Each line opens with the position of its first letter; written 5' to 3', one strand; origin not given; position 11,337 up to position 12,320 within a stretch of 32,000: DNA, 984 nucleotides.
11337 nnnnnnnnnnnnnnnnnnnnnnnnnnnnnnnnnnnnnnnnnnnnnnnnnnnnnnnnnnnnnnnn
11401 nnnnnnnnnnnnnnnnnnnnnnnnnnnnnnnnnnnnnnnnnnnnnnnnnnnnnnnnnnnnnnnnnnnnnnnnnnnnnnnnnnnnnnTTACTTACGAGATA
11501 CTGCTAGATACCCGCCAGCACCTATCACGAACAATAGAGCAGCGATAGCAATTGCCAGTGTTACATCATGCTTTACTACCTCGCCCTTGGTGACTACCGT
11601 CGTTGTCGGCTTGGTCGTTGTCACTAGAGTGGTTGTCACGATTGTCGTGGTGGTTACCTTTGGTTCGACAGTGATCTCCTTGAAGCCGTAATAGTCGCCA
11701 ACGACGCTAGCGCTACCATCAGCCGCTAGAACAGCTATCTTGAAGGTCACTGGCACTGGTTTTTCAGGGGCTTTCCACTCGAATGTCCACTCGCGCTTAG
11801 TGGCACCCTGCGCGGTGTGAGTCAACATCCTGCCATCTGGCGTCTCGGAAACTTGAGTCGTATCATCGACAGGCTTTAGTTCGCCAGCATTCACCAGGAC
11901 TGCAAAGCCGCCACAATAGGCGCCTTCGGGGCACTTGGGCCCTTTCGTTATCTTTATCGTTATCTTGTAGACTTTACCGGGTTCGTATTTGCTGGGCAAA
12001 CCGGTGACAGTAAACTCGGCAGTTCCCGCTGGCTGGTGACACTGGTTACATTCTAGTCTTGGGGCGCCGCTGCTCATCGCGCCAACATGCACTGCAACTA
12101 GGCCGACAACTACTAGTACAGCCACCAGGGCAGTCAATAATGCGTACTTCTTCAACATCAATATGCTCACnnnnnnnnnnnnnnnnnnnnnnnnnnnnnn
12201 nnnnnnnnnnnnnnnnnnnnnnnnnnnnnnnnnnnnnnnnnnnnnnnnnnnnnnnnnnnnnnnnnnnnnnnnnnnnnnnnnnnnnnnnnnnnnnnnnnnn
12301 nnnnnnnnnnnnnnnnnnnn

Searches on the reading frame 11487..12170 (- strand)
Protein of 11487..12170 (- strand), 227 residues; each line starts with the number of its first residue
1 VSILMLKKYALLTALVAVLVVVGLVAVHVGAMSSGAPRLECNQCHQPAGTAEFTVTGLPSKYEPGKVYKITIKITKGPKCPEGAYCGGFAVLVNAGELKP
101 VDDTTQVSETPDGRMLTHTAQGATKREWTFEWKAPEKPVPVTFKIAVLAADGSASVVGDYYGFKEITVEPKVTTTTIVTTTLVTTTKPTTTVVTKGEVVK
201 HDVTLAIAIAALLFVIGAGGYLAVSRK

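Call 3: search_protein_families(library=pfam, proteins=[window:11487-12170:-], max_evalue=0.01)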
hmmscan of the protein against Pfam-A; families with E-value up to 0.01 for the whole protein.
window:11487-12170:- (227 aa): 2 families
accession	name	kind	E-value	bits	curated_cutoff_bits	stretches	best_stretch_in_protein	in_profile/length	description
PF02014.22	Reeler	-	2.5e-05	25.3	21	1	47-149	13-124/131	Reeler domain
PF23806.1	Phage_TTP_14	-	0.0071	16.2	27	1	147-196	160-208/292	Phage tail tube protein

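Call 22: search_protein_families(library=ncbifam, proteins=[window:11487-12170:-], max_evalue=0.00001)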
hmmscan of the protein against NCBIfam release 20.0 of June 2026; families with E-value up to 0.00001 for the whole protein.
window:11487-12170:- (227 aa): 2 families
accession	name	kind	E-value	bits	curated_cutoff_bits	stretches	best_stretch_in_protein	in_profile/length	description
NF041895.1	choice_anch_V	domain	3.2e-28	98.7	42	1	18-165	3-148/150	choice-of-anchor V domain-containing protein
NF041894.1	MXAN_6652_fam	equivalog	2.7e-06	27.1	200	1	16-172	5-157/203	MXAN_6652 family MXYO-CTERM-anchored protein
